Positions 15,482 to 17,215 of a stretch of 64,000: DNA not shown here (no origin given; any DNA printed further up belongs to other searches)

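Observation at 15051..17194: Intact En-minus group II intron inserted in-frame inside a polysaccharide lyase coding sequence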

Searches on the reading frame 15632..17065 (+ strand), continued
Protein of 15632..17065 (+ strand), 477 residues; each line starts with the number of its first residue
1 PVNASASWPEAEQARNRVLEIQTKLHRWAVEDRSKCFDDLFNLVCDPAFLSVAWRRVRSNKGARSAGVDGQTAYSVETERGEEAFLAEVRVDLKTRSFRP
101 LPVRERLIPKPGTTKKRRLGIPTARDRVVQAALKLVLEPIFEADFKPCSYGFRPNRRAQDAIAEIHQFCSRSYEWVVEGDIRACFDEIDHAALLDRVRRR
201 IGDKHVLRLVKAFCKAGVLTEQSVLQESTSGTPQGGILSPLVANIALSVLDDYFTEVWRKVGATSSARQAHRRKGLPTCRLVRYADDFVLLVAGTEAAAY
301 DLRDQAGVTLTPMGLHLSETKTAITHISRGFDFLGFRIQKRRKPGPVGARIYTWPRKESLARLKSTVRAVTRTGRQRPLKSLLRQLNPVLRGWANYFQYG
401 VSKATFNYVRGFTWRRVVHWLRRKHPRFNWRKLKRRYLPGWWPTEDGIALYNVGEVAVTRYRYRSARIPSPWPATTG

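Call 30: find_homologous_proteins(query=window:15635-17065:+, max_evalue=1e-50)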
Query window:15635-17065:+ (476 aa): 8000 proteins with E <= 1e-50 among 8000 candidates; the best 120 are listed.
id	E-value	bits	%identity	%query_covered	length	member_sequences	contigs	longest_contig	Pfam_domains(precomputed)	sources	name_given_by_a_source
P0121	0.0e+0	1090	100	100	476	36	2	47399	PF00078.33,PF08388.17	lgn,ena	-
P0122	2.2e-279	945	88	100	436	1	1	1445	PF00078.33,PF08388.17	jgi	jgi:RNA-directed DNA polymerase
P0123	2.2e-277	938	87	100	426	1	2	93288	PF00078.33,PF08388.17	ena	-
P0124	9.9e-262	887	86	100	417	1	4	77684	PF00078.33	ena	-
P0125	1.5e-254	863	78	99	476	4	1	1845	PF00078.33,PF08388.17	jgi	jgi:RNA-directed DNA polymerase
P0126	1.2e-245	834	76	100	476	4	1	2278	PF00078.33,PF08388.17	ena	-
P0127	6.3e-244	828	77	97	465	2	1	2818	PF00078.33,PF08388.17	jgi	jgi:RNA-directed DNA polymerase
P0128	2.6e-224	763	70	100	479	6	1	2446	PF00078.33,PF08388.17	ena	-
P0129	2.7e-224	763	69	99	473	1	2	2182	PF00078.33,PF08388.17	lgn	-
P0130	1.7e-222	757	70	99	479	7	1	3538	PF00078.33,PF08388.17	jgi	jgi:RNA-directed DNA polymerase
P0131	7.8e-221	752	70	99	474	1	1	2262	PF00078.33,PF08388.17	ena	-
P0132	8.7e-219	745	86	83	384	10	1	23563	PF00078.33,PF08388.17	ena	-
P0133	1.4e-218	744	69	100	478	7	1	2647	PF00078.33,PF08388.17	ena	-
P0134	2.0e-218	744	69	99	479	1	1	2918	PF00078.33,PF08388.17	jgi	jgi:RNA-directed DNA polymerase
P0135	4.6e-218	743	68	99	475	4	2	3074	PF00078.33,PF08388.17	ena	-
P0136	1.1e-217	742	70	99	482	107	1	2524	PF00078.33,PF08388.17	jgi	jgi:RNA-directed DNA polymerase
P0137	4.5e-216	736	69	99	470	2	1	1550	PF00078.33,PF08388.17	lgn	-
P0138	2.0e-215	734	69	99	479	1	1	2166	PF00078.33,PF08388.17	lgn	-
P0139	1.4e-214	731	68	99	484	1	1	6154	PF00078.33,PF08388.17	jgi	jgi:RNA-directed DNA polymerase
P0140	1.6e-214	731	69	99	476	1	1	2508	PF00078.33,PF08388.17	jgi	jgi:RNA-directed DNA polymerase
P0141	2.1e-213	727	68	100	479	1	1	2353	PF00078.33,PF08388.17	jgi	jgi:RNA-directed DNA polymerase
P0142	2.8e-213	727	68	99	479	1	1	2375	PF00078.33,PF08388.17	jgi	jgi:RNA-directed DNA polymerase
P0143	3.9e-213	727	67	100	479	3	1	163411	PF00078.33,PF08388.17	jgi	-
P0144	6.6e-213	726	67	99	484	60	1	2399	PF00078.33,PF08388.17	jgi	jgi:RNA-directed DNA polymerase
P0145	1.4e-212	725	69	97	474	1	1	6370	PF00078.33,PF08388.17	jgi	jgi:RNA-directed DNA polymerase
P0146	1.5e-212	725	68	99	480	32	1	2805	PF00078.33,PF08388.17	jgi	jgi:RNA-directed DNA polymerase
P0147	6.4e-212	723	68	99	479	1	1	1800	PF00078.33,PF08388.17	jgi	jgi:RNA-directed DNA polymerase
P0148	7.5e-212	722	68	99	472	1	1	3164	PF00078.33,PF08388.17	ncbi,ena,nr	ncbi:MAG: group II intron reverse transcriptase/maturase [Holophagales bacterium]|nr:group II intron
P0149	1.1e-211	722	67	100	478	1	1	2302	PF00078.33,PF08388.17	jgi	jgi:RNA-directed DNA polymerase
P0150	1.3e-211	722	67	99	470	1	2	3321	PF00078.33,PF08388.17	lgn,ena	-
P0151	1.6e-211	721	68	99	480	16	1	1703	PF00078.33,PF08388.17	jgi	jgi:RNA-directed DNA polymerase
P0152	1.7e-211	721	67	99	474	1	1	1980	PF00078.33,PF08388.17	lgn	-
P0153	1.7e-211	721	66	99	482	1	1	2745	PF00078.33,PF08388.17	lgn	-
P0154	2.2e-211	721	67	99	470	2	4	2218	PF00078.33,PF08388.17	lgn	-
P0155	3.0e-211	720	67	100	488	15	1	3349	PF00078.33,PF08388.17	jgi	jgi:RNA-directed DNA polymerase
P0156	4.5e-211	720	69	98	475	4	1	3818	PF00078.33,PF08388.17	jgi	jgi:RNA-directed DNA polymerase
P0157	4.9e-211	720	68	99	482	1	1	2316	PF00078.33,PF08388.17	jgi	jgi:RNA-directed DNA polymerase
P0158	6.4e-211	719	67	100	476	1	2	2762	PF00078.33,PF08388.17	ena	-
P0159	1.0e-210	719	67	99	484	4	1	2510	PF00078.33,PF08388.17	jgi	jgi:RNA-directed DNA polymerase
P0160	1.0e-210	719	67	100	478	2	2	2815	PF00078.33,PF08388.17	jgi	jgi:RNA-directed DNA polymerase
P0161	1.9e-210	718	69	99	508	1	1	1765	PF00078.33,PF08388.17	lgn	-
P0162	3.2e-210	717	68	99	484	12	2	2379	PF00078.33,PF08388.17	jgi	jgi:RNA-directed DNA polymerase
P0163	3.3e-210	717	66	99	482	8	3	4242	PF00078.33,PF08388.17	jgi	jgi:RNA-directed DNA polymerase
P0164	5.0e-210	716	68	99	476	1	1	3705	PF00078.33,PF08388.17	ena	-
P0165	6.1e-210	716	67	99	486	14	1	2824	PF00078.33,PF08388.17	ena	-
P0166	1.0e-209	715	67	100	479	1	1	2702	PF00078.33,PF08388.17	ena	-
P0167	1.5e-209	715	66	99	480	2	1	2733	PF00078.33,PF08388.17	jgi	jgi:RNA-directed DNA polymerase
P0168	2.1e-209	714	66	100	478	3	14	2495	PF00078.33,PF08388.17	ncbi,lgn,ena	-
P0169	3.4e-209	714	67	99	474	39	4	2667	PF00078.33,PF08388.17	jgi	-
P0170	7.2e-209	712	67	99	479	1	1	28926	PF00078.33,PF08388.17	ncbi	ncbi:group II intron reverse transcriptase/maturase [soil metagenome]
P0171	8.4e-209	712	67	100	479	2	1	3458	PF00078.33,PF08388.17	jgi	jgi:RNA-directed DNA polymerase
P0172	9.1e-209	712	66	100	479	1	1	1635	PF00078.33,PF08388.17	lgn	-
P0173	3.9e-208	710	69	99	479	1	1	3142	PF00078.33,PF08388.17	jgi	jgi:RNA-directed DNA polymerase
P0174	8.0e-208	709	67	100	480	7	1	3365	PF00078.33,PF08388.17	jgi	jgi:RNA-directed DNA polymerase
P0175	1.8e-207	708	66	99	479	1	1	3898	PF00078.33,PF08388.17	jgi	jgi:RNA-directed DNA polymerase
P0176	2.6e-207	707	67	99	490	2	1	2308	PF00078.33,PF08388.17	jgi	jgi:RNA-directed DNA polymerase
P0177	8.1e-207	706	66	100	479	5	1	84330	PF00078.33,PF08388.17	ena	-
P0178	8.4e-207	706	67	99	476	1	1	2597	PF00078.33,PF08388.17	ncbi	ncbi:MAG: group II intron reverse transcriptase/maturase [Gemmatimonadota bacterium]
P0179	1.0e-206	705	65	99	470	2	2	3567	PF00078.33,PF08388.17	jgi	-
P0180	1.9e-206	704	67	100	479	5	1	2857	PF00078.33,PF08388.17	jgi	-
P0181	2.1e-206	704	65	99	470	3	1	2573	PF00078.33,PF08388.17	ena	-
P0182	2.5e-206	704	67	99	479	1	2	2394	PF00078.33,PF08388.17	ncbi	-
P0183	2.8e-206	704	66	99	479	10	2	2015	PF00078.33,PF08388.17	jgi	-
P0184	3.1e-206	704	67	99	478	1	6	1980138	PF00078.33,PF08388.17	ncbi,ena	-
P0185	4.1e-206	703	67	99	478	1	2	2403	PF00078.33,PF08388.17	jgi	jgi:RNA-directed DNA polymerase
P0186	5.3e-206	703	67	97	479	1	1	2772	PF00078.33,PF08388.17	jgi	jgi:RNA-directed DNA polymerase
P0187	5.9e-206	703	67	99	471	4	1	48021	PF00078.33,PF08388.17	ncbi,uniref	ncbi:group II intron reverse transcriptase/maturase [Salinisphaera hydrothermalis]|uniref:group II i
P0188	6.0e-206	703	65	100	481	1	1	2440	PF00078.33,PF08388.17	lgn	-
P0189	6.3e-206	703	65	100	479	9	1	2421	PF00078.33,PF08388.17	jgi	jgi:RNA-directed DNA polymerase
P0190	7.5e-206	703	65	100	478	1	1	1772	PF00078.33,PF08388.17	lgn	-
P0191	7.9e-206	702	65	100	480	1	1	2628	PF00078.33,PF08388.17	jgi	jgi:RNA-directed DNA polymerase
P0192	8.2e-206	702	66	99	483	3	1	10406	PF00078.33,PF08388.17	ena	-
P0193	1.0e-205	702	65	100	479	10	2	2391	PF00078.33,PF08388.17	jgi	jgi:RNA-directed DNA polymerase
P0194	1.1e-205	702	67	100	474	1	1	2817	PF00078.33,PF08388.17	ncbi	-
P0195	1.2e-205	702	66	99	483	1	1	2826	PF00078.33,PF08388.17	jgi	jgi:RNA-directed DNA polymerase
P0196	1.4e-205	702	66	100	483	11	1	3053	PF00078.33,PF08388.17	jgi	jgi:RNA-directed DNA polymerase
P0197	2.1e-205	701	66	99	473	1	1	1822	PF00078.33,PF08388.17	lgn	-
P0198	2.2e-205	701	66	99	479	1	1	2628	PF00078.33,PF08388.17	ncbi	ncbi:MAG: group II intron reverse transcriptase/maturase [Actinomycetota bacterium]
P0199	3.3e-205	700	67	99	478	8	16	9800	PF00078.33,PF08388.17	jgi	jgi:RNA-directed DNA polymerase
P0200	4.4e-205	700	66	100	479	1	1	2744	PF00078.33,PF08388.17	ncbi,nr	ncbi:MAG: group II intron reverse transcriptase/maturase [Actinomycetota bacterium]|nr:group II intr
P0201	4.5e-205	700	66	99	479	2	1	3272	PF00078.33,PF08388.17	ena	-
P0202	4.6e-205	700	65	100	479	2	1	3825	PF00078.33,PF08388.17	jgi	jgi:RNA-directed DNA polymerase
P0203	5.7e-205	700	66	100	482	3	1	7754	PF00078.33,PF08388.17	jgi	jgi:RNA-directed DNA polymerase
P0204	7.6e-205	699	67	100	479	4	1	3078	PF00078.33,PF08388.17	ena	-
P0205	1.0e-204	699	66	99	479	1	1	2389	PF00078.33,PF08388.17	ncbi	ncbi:MAG: group II intron reverse transcriptase/maturase [Acidimicrobiia bacterium]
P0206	1.2e-204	698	66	99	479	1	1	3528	PF00078.33,PF08388.17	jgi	jgi:RNA-directed DNA polymerase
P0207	1.3e-204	698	66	99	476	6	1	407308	PF00078.33,PF08388.17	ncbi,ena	-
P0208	1.3e-204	698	66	100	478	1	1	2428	PF00078.33,PF08388.17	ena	-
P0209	2.6e-204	697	65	100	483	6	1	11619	PF00078.33,PF08388.17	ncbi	-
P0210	2.8e-204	697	67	97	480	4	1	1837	PF00078.33,PF08388.17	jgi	jgi:RNA-directed DNA polymerase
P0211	2.8e-204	697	66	100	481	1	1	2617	PF00078.33,PF08388.17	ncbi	-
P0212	3.9e-204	697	65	99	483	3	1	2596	PF00078.33,PF08388.17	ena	-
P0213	4.3e-204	697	66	99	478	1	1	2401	PF00078.33,PF08388.17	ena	-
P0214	5.3e-204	696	64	99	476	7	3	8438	PF00078.33,PF08388.17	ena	-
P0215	7.8e-204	696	65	100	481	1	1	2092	PF00078.33,PF08388.17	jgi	-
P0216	9.1e-204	696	65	99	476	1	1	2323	PF00078.33,PF08388.17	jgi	jgi:RNA-directed DNA polymerase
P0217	9.2e-204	696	66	99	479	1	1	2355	PF00078.33,PF08388.17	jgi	-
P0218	9.2e-204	696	65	98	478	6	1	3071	PF00078.33,PF08388.17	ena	-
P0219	1.0e-203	695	64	100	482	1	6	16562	PF00078.33,PF08388.17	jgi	jgi:RNA-directed DNA polymerase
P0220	1.3e-203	695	67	99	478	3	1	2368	PF00078.33,PF08388.17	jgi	jgi:RNA-directed DNA polymerase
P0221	1.6e-203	695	66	99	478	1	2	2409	PF00078.33,PF08388.17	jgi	jgi:RNA-directed DNA polymerase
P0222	1.7e-203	695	65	100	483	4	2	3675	PF00078.33,PF08388.17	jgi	jgi:RNA-directed DNA polymerase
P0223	2.2e-203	694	64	100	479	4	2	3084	PF00078.33,PF08388.17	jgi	jgi:RNA-directed DNA polymerase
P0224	3.1e-203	694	64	100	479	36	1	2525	PF00078.33,PF08388.17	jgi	jgi:RNA-directed DNA polymerase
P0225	3.2e-203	694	66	99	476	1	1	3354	PF00078.33,PF08388.17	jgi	jgi:RNA-directed DNA polymerase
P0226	3.8e-203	694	66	100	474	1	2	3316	PF00078.33,PF08388.17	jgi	jgi:RNA-directed DNA polymerase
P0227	4.1e-203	693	66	99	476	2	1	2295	PF00078.33,PF08388.17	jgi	jgi:RNA-directed DNA polymerase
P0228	4.5e-203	693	66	99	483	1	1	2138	PF00078.33,PF08388.17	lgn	-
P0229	4.5e-203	693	67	99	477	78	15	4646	PF00078.33,PF08388.17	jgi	jgi:RNA-directed DNA polymerase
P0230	6.7e-203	693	65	98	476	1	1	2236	PF00078.33,PF08388.17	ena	-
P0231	7.4e-203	693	64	99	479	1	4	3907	PF00078.33,PF08388.17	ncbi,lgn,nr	ncbi:MAG TPA: group II intron reverse transcriptase/maturase [Gammaproteobacteria bacterium]|nr:grou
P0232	8.0e-203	693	64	99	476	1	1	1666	PF00078.33,PF08388.17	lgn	-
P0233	1.1e-202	692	64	99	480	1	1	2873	PF00078.33,PF08388.17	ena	-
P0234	1.4e-202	692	66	99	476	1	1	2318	PF00078.33,PF08388.17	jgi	-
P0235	2.0e-202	691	65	99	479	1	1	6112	PF00078.33,PF08388.17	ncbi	-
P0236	2.5e-202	691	65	99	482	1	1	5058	PF00078.33,PF08388.17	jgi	jgi:RNA-directed DNA polymerase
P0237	3.2e-202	691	65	97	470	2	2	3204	PF00078.33,PF08388.17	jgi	-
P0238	3.7e-202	690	66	99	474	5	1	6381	PF00078.33,PF08388.17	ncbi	-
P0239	3.7e-202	690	66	100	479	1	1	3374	PF00078.33,PF08388.17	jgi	jgi:RNA-directed DNA polymerase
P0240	4.0e-202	690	66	99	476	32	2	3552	PF00078.33,PF08388.17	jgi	jgi:RNA-directed DNA polymerase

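Call 31: list_cluster_members(proteins=[P0121])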
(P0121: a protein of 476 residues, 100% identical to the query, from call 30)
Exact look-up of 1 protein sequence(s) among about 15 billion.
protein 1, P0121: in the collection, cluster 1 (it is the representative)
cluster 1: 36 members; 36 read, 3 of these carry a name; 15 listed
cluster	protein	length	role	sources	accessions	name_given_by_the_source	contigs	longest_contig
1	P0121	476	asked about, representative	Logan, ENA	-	-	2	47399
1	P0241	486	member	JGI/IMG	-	RNA-directed DNA polymerase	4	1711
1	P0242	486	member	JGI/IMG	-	RNA-directed DNA polymerase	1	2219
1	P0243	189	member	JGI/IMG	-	RNA-directed DNA polymerase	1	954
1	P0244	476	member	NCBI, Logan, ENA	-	-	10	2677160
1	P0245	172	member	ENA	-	-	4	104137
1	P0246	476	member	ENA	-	-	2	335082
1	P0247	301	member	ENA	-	-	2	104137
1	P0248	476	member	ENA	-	-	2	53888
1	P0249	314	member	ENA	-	-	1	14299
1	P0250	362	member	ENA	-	-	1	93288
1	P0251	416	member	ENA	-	-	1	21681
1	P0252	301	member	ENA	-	-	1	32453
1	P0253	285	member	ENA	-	-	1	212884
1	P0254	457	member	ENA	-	-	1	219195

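Call 32: find_encoding_contigs(protein=P0121, flank=4000, max_places=10)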
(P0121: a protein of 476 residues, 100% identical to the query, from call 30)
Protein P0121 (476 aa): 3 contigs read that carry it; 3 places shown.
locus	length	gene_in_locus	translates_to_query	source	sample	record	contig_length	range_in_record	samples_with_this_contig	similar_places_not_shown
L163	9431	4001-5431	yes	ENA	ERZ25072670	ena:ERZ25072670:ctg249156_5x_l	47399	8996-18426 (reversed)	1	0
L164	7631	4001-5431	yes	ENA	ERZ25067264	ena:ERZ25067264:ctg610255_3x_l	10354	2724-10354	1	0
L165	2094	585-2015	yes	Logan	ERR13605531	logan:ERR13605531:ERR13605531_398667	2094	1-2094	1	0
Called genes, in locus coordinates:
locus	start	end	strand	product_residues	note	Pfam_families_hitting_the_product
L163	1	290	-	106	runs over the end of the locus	PF06414:Zeta_toxin, PF20720:nSTAND3 (faint), PF13238:AAA_18 (weak), PF13671:AAA_33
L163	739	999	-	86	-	-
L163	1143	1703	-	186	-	PF01514:YscJ_FliF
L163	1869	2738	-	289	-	PF02739:5_3_exonuc_N, PF01367:5_3_exonuc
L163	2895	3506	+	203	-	PF00872:Transposase_mut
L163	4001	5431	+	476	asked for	PF00078:RVT_1, PF08388:GIIM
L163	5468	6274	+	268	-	PF00872:Transposase_mut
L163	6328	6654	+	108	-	-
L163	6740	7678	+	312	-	PF00392:GntR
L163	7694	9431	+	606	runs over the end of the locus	PF03572:Peptidase_S41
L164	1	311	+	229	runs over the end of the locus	PF01656:CbiA, PF07015:VirC1, PF09140:MipZ (faint), PF10609:ParA (faint), PF13614:AAA_31 (weak)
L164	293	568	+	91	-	-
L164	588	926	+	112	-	-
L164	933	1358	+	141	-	PF04796:RepA_C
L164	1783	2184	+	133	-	PF00872:Transposase_mut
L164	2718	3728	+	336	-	PF00872:Transposase_mut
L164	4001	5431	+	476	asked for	PF00078:RVT_1, PF08388:GIIM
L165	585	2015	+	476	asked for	PF00078:RVT_1, PF08388:GIIM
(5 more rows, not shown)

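Call 46: search_dna_similar(query=window:15635-17065:+, collection=plasmids, mode=protein, max_rows=40, rows=spread)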
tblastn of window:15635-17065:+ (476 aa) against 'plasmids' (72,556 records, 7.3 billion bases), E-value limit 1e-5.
The search stops at 5000 records and this limit was reached: more records match than are counted here, and every count below describes the 5000 best-scoring records only.
Records with a match: at least 5000; places in all: 9040; records where one place covers at least 80% of the query: 3918.
Best place of each record, by identity: 60-80% 6; <60% 4994.
By first word of the organism name: Escherichia 1837; Klebsiella 1036; Bacillus 402; Enterococcus 294; Enterobacter 141; Sinorhizobium 114; Citrobacter 86; Salmonella 78; Priestia 78; Streptomyces 77; and 156 more.
By predicted mobility (MOB-suite, as given by PLSDB): conjugative 2920; non-mobilizable 1101; mobilizable 979.
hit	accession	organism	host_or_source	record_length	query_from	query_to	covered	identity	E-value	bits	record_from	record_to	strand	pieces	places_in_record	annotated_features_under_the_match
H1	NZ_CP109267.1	Streptomyces sp. NBC_01643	-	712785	13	474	97%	61.0%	4e-172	543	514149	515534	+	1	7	ltrA: group II intron reverse transcriptase/maturase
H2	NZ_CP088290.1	Bradyrhizobium septentrionale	Glycine max cv. AC Glengarry,Cell ...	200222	12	424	87%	38.8%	6e-68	243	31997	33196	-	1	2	ltrA: group II intron reverse transcriptase/maturase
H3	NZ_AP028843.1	Escherichia fergusonii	-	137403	50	437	82%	39.2%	3e-68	244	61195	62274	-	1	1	ltrA: group II intron reverse transcriptase/maturase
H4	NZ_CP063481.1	Escherichia coli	chicken meat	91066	50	437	82%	39.2%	3e-68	244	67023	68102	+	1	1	ltrA: group II intron reverse transcriptase/maturase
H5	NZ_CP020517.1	Escherichia coli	Homo sapiens,human,urine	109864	50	437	82%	39.2%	3e-68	244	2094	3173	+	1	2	ltrA: group II intron reverse transcriptase/maturase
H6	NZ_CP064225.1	Klebsiella pneumoniae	whole organism,blood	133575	50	437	82%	39.2%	3e-68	244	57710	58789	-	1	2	ltrA: group II intron reverse transcriptase/maturase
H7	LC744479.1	Escherichia coli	-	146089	50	437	82%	39.2%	3e-68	244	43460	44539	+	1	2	none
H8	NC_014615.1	Escherichia coli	-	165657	50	437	82%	39.2%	3e-68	244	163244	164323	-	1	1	ltrA: group II intron reverse transcriptase/maturase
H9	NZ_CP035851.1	Escherichia coli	Homo sapiens,stool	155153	50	437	82%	39.2%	4e-68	243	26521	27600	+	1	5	ltrA: group II intron reverse transcriptase/maturase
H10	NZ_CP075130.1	Salmonella enterica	environmental,pond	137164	11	436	89%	35.3%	6e-58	214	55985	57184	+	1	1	ltrA: group II intron reverse transcriptase/maturase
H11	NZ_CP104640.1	Escherichia coli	-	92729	50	437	82%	38.5%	1e-61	224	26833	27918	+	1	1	ltrA: group II intron reverse transcriptase/maturase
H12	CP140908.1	Sinorhizobium medicae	Medicago lupulina,whole organism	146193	56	436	80%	38.8%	1e-65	236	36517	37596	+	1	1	ltrA: group II intron reverse transcriptase/maturase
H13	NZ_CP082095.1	Escherichia coli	Homo sapiens,CSF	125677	17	424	86%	35.6%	8e-64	231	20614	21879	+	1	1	ltrA: group II intron reverse transcriptase/maturase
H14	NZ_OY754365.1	Escherichia coli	hen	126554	17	424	86%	35.6%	9e-64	231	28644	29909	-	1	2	ltrA: group II intron reverse transcriptase/maturase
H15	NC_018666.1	Escherichia coli O104:H4 str. 2011C-3493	-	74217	17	424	86%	35.3%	3e-63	229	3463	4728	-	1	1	ltrA: group II intron reverse transcriptase/maturase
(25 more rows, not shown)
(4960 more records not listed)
